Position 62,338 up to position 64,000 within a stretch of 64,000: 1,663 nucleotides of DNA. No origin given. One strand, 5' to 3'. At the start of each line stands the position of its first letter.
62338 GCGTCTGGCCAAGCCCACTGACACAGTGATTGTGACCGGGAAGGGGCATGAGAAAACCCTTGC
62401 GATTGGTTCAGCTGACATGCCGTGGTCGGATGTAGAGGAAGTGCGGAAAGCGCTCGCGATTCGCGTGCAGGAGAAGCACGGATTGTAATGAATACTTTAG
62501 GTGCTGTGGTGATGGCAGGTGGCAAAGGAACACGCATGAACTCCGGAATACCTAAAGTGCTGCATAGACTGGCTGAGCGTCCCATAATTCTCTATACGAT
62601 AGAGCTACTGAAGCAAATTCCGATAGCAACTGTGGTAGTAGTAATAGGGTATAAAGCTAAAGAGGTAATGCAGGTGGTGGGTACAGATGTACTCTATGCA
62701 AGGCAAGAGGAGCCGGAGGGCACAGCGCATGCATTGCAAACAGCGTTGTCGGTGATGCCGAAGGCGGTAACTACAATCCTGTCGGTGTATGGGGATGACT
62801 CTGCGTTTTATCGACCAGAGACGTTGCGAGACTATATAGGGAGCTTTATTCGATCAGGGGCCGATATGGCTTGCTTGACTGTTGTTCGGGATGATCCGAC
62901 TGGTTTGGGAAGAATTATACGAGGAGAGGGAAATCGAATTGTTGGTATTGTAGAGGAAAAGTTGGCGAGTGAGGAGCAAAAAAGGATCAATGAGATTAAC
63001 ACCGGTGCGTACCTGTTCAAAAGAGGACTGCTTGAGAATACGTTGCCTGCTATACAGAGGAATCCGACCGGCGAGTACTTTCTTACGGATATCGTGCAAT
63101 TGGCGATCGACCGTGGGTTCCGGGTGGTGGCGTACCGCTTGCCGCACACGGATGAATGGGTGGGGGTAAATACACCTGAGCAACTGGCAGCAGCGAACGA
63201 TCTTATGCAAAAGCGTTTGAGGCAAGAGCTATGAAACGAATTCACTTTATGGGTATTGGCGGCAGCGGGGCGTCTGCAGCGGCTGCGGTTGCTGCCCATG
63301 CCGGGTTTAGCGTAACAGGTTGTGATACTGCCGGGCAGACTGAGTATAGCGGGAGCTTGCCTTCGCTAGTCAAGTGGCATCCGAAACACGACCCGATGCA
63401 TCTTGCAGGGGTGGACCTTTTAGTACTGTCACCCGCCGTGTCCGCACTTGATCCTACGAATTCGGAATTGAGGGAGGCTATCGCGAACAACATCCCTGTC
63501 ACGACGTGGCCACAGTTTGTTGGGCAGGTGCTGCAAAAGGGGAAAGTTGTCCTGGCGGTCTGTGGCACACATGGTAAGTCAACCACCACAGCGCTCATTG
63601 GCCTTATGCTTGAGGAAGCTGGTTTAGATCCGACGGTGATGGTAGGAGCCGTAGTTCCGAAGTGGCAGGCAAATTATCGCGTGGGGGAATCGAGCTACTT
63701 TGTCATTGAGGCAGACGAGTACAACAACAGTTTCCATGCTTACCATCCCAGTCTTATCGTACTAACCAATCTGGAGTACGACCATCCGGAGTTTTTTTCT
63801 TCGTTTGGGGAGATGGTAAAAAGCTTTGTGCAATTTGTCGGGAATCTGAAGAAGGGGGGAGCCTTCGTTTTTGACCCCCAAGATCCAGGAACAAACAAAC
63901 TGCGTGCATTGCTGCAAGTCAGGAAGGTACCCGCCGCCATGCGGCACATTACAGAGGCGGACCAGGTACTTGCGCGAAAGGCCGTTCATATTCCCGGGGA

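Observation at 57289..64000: Strongly condensed division/cell-wall cluster with non-canonical insertions: GNAT between ftsI and murE, a truncated MurE-like ligase, and a GlmU-uridylyltransferase-only gene between murE and murC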

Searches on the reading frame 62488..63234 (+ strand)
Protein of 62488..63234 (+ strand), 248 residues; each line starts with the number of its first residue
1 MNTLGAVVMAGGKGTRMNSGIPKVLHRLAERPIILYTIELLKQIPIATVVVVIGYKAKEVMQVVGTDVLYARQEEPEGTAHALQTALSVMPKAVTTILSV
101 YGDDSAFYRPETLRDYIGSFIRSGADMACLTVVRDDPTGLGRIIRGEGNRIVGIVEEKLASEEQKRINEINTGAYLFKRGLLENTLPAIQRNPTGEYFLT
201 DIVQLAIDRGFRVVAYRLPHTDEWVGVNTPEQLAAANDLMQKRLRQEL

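Call 7: search_protein_families(library=pfam, proteins=[window:62488-63234:+], max_evalue=0.01)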
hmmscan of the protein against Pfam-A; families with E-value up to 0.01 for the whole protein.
window:62488-63234:+ (248 aa): 4 families
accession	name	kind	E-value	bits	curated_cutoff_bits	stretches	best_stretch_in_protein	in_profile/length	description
PF00483.29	NTP_transferase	-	1.7e-22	80.6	21.2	1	6-241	2-243/245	Nucleotidyl transferase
PF12804.13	NTP_transf_3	-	5.8e-17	62.8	27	1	6-132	1-123/160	MobA-like NTP transferase domain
PF01128.25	IspD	-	7.2e-07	29.6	27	1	6-66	3-65/221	2-C-methyl-D-erythritol 4-phosphate cytidylyltransferase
PF02348.25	CTP_transf_3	-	0.0025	18.1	22.6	1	23-119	16-113/217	Cytidylyltransferase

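Call 8: search_protein_families(library=ncbifam, proteins=[window:62488-63234:+], max_evalue=0.01)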
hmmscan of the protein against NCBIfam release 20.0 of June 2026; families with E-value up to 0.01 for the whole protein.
window:62488-63234:+ (248 aa): 44 families (the best 25 are shown)
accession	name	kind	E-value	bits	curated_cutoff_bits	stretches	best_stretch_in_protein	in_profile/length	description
NF010934.1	PRK14354.1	equivalog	1.1e-60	205.5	450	1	6-247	2-243/447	bifunctional UDP-N-acetylglucosamine diphosphorylase/glucosamine-1-phosphate N-acetyltransferase GlmU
TIGR01173.1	glmU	equivalog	2.2e-60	204.8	366.85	1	6-247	3-243/452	bifunctional UDP-N-acetylglucosamine diphosphorylase/glucosamine-1-phosphate N-acetyltransferase GlmU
NF010935.0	PRK14355.1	equivalog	4.7e-54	183.7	718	1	1-248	1-250/459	bifunctional UDP-N-acetylglucosamine diphosphorylase/glucosamine-1-phosphate N-acetyltransferase GlmU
NF010933.0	PRK14353.1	equivalog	1.2e-52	179.1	505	1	3-248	5-250/453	bifunctional UDP-N-acetylglucosamine diphosphorylase/glucosamine-1-phosphate N-acetyltransferase GlmU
NF010932.0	PRK14352.1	equivalog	3.4e-51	174.4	611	1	4-245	7-252/488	bifunctional UDP-N-acetylglucosamine diphosphorylase/glucosamine-1-phosphate N-acetyltransferase GlmU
NF010938.0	PRK14358.1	equivalog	3.1e-48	164.5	500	1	4-245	8-249/481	bifunctional N-acetylglucosamine-1-phosphate uridyltransferase/glucosamine-1-phosphate acetyltransferase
NF010937.0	PRK14357.1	equivalog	1.2e-47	162.9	658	1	6-247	3-236/448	bifunctional UDP-N-acetylglucosamine diphosphorylase/glucosamine-1-phosphate N-acetyltransferase GlmU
NF010936.0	PRK14356.1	equivalog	1.7e-46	159.1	666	1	3-246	5-249/456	bifunctional UDP-N-acetylglucosamine diphosphorylase/glucosamine-1-phosphate N-acetyltransferase GlmU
NF010940.0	PRK14360.1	equivalog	4.9e-45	153.9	602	1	7-247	5-243/452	bifunctional UDP-N-acetylglucosamine diphosphorylase/glucosamine-1-phosphate N-acetyltransferase GlmU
NF006986.0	PRK09451.1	equivalog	1.6e-44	152.5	725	1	2-244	4-243/456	bifunctional UDP-N-acetylglucosamine diphosphorylase/glucosamine-1-phosphate N-acetyltransferase GlmU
NF010939.0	PRK14359.1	equivalog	1.3e-39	136.1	592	1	5-247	4-240/430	bifunctional UDP-N-acetylglucosamine diphosphorylase/glucosamine-1-phosphate N-acetyltransferase GlmU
TIGR03992.1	Arch_glmU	subfamily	2e-31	109.2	292.1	1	6-246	3-233/393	bifunctional sugar-1-phosphate nucleotidylyltransferase/acetyltransferase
TIGR01208.1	rmlA_long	equivalog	1.4e-23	83.4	320.25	1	6-247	2-241/353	glucose-1-phosphate thymidylyltransferase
NF041313.1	UDPGP_AglF_Halo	equivalog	2.5e-22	79.5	400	1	6-238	3-232/234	UTP--glucose-1-phosphate uridylyltransferase AglF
NF041173.1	Sug_nt_acttase_Thmprot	equivalog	6.9e-16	58.2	600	1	6-242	3-229/405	bifunctional sugar-1-phosphate nucleotidylyltransferase/acetyltransferase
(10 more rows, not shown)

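Call 40: search_solved_structures(query=window:62488-63234:+, show_alignments=2, max_evalue=0.000001)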
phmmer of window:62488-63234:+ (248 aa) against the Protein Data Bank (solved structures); distinct sequences matched with E-value up to 0.000001: 23.
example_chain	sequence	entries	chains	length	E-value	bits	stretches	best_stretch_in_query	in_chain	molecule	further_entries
5vmk_A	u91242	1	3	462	4.2e-39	138.3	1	6-247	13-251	Bifunctional protein GlmU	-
9dqf_A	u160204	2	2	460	1.2e-37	133.5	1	6-244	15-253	Bifunctional protein GlmU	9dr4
4aaw_A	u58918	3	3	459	3.2e-37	132.1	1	6-245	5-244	BIFUNCTIONAL PROTEIN GLMU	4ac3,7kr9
1hm0_A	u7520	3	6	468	4.3e-37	131.7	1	6-245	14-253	N-ACETYLGLUCOSAMINE 1-PHOSPHATE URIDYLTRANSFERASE | UDP-N-ACETYLGLUCOSAMINE-1-PHOSPHATE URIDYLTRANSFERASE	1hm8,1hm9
1g95_A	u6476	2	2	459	4.4e-37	131.7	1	6-245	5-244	N-ACETYLGLUCOSAMINE-1-PHOSPHATE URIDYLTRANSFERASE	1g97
9mh4_A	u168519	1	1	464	1.3e-36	130.1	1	4-242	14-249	Bifunctional protein GlmU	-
1fwy_A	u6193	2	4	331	5.4e-35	124.8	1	2-242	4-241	UDP-N-ACETYLGLUCOSAMINE PYROPHOSPHORYLASE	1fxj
8cu9_A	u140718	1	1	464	6.2e-35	124.6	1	4-241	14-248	Bifunctional UDP-N-acetylglucosamine diphosphorylase/glucosamine-1-phosphate N-acetyltrans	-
2v0h_A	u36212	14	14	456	1.2e-34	123.7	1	3-243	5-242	BIFUNCTIONAL PROTEIN GLMU | GLUCOSAMINE-1-PHOSPHATE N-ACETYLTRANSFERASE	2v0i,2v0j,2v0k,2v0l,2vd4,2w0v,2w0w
1hv9_A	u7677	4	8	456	1.2e-34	123.6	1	2-242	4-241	UDP-N-ACETYLGLUCOSAMINE PYROPHOSPHORYLASE | Bifunctional protein glmU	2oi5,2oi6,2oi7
3fww_A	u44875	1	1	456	5.3e-32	115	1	3-243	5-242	Bifunctional protein glmU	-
4fce_A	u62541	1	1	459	5.3e-32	115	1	3-243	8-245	Bifunctional protein GlmU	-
3d8v_A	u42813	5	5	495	8.6e-31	111.1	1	6-241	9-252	Bifunctional protein glmU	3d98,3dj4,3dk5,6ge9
3spt_A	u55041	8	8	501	9e-31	111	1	6-241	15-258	Bifunctional protein glmU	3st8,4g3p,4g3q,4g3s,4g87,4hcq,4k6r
3foq_A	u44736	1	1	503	9.1e-31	111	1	6-241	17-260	Bifunctional protein glmU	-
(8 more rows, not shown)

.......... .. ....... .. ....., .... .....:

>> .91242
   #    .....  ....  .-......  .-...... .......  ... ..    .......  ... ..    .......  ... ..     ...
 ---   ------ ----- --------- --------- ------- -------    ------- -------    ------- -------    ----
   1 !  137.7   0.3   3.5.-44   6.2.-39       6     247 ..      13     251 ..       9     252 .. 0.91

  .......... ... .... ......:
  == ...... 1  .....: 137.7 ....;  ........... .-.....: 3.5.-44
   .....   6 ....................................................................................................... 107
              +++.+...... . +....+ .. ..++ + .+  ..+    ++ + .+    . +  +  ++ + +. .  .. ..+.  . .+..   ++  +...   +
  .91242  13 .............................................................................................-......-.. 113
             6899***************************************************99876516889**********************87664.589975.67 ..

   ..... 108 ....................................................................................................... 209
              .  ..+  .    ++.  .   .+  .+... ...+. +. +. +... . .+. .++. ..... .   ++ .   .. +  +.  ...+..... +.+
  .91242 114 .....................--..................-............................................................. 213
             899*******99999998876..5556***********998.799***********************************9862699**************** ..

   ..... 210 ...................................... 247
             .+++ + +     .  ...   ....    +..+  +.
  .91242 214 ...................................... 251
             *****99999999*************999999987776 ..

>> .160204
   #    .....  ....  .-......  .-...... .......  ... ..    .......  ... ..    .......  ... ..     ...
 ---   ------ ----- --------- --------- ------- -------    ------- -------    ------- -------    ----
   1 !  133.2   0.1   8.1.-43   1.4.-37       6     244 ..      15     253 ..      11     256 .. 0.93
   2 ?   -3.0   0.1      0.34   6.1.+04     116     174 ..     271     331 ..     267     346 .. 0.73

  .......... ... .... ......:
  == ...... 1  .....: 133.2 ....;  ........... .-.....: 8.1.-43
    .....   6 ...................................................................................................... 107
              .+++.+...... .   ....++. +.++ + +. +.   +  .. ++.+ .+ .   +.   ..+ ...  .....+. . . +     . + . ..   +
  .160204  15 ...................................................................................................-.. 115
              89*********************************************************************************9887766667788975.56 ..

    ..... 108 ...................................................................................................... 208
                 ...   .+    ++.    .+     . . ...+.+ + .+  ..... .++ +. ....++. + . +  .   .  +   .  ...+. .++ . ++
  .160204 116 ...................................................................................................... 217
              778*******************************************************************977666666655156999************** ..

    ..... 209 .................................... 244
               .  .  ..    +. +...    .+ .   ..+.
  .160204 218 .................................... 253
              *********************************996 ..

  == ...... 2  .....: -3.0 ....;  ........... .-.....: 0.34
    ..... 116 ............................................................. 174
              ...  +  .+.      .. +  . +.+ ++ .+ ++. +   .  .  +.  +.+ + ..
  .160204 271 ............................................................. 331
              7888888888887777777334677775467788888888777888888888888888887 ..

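Call 42: find_homologous_proteins(query=window:62488-63234:+)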
Query window:62488-63234:+ (248 aa): 448 proteins with E <= 0.001 among 1250 candidates; the best 120 are listed.
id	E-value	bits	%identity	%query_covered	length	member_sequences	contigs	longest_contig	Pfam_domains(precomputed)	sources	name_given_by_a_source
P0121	3.6e-157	539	100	100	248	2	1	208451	PF00483.30,PF01128.26,PF12804.14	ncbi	-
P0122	2.8e-96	340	63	96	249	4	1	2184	PF00483.30,PF01128.26,PF12804.14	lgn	-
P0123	4.2e-79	284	57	95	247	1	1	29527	PF00483.30,PF01128.26,PF12804.14,PF02348.26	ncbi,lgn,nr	ncbi:MAG: NTP transferase domain-containing protein [bacterium]|nr:NTP transferase domain-containing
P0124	5.0e-79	284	56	97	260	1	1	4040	PF00483.30,PF01128.26,PF12804.14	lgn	-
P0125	5.6e-65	238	45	98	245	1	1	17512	PF00483.30,PF01128.26,PF12804.14,PF02348.26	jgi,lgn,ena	-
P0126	8.4e-63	231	45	100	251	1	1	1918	PF00483.30,PF01128.26,PF12804.14,PF02348.26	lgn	-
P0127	7.0e-62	228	46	98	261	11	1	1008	PF00483.30,PF01128.26,PF12804.14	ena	-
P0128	1.0e-61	227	48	97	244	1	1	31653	PF00483.30,PF01128.26,PF12804.14,PF02348.26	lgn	-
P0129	1.4e-61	227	45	98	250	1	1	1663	PF00483.30,PF01128.26,PF12804.14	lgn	-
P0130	5.7e-61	225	46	99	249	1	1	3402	PF00483.30,PF01128.26,PF12804.14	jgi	jgi:bifunctional UDP-N-acetylglucosamine pyrophosphorylase/glucosamine-1-phosphate N-acetyltransfera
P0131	6.4e-61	224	45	97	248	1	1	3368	PF00483.30,PF12804.14,PF02348.26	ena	-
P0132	6.9e-61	224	45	98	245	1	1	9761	PF00483.30,PF01128.26,PF12804.14,PF02348.26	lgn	-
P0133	1.2e-60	224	43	99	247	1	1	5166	PF00483.30,PF12804.14,PF02348.26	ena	-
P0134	1.3e-60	223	44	98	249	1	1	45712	PF00483.30,PF01128.26,PF12804.14,PF02348.26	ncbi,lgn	-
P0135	2.2e-60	223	43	99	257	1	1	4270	PF00483.30,PF12804.14,PF02348.26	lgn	-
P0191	9.2e-54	201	42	98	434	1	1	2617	PF00483.30,PF01128.26,PF02875.27,PF12804.14,PF02348.26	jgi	-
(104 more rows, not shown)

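Call 56: find_encoding_contigs(protein=P0121, flank=10000, max_places=4)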
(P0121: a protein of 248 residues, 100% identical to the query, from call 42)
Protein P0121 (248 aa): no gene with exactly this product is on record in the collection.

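Call 59: find_encoding_contigs(protein=P0191, flank=3000, max_places=3)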
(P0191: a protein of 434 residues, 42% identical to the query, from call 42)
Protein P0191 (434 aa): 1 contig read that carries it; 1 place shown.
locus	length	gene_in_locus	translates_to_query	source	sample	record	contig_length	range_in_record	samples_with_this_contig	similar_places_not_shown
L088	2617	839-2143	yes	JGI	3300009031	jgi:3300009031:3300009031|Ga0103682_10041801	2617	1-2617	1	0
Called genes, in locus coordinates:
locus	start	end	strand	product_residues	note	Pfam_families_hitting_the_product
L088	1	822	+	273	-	?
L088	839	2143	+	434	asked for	PF02875:Mur_ligase_C, PF00483:NTP_transferase, PF01128:IspD, PF02348:CTP_transf_3, PF12804:NTP_transf_3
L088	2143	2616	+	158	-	?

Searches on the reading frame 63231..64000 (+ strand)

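Call 7: search_protein_families(library=pfam, proteins=[window:63231-64000:+], max_evalue=0.01)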
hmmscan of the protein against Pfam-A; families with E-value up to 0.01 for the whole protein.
window:63231-64000:+ (256 aa): 3 families
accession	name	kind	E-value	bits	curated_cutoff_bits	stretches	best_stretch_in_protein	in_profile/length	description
PF08245.18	Mur_ligase_M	-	2.1e-12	47.8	24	1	110-236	1-143/200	Mur ligase middle domain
PF01225.30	Mur_ligase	-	8e-11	42.6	21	1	3-102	1-92/95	Mur ligase family, catalytic domain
PF21799.2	MurD-like_N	-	0.00044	20.9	27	1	3-91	2-87/88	Mur ligase MurD-like, N-terminal domain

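Call 8: search_protein_families(library=ncbifam, proteins=[window:63231-64000:+], max_evalue=0.01)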
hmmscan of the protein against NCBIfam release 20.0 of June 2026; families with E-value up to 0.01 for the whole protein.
window:63231-64000:+ (256 aa): 13 families
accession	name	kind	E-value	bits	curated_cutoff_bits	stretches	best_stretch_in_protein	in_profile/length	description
TIGR01082.1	murC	equivalog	2.3e-61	208.3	335.1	1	3-231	1-226/449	UDP-N-acetylmuramate--L-alanine ligase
TIGR01081.1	mpl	equivalog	1.5e-34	119.8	388.7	1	3-218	1-222/448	UDP-N-acetylmuramate:L-alanyl-gamma-D-glutamyl-meso-diaminopimelate ligase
NF011171.0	PRK14573.1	equivalog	1.2e-24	86.3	1015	1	4-199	7-198/809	bifunctional UDP-N-acetylmuramate--L-alanine ligase/D-alanine--D-alanine ligase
TIGR01087.1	murD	equivalog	1.3e-19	70.6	211.95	1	4-233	2-232/441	UDP-N-acetylmuramoyl-L-alanine--D-glutamate ligase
NF053645.1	pMurC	equivalog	1.4e-10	40.5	560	1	7-225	4-231/492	pseudomurein biosynthesis peptide ligase pMurC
NF053647.1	pMurD2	equivalog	5.4e-07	28.8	550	1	53-205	56-206/405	pseudomurein biosynthesis peptide ligase pMurD2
NF053648.1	pMurE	equivalog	2.7e-06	26.4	600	0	107-132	100-125/464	pseudomurein biosynthesis peptide ligase pMurE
NF008896.0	PRK11929.1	equivalog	4.4e-06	24.8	1023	0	172-237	679-744/965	bifunctional UDP-N-acetylmuramoyl-L-alanyl-D-glutamate--2,6-diaminopimelate ligase MurE/UDP-N-acetylmuramoyl-tripeptide--D-alanyl-D-alanine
TIGR01085.1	murE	subfamily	0.00016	20.7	257.3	1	103-146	83-125/472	UDP-N-acetylmuramyl-tripeptide synthetase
NF053646.1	pMurD1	equivalog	0.00076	18.2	610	1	53-132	60-136/465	pseudomurein biosynthesis peptide ligase pMurD1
NF001126.0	PRK00139.1-4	equivalog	0.0035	15.9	373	0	96-139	96-137/486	UDP-N-acetylmuramoyl-L-alanyl-D-glutamate--2,6-diaminopimelate ligase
NF001124.0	PRK00139.1-2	equivalog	0.0049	15.6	476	0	100-141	103-144/500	UDP-N-acetylmuramoyl-L-alanyl-D-glutamate--2,6-diaminopimelate ligase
NF033197.0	F430_CfbE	equivalog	0.0066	15.4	250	1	75-130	68-124/430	coenzyme F430 synthase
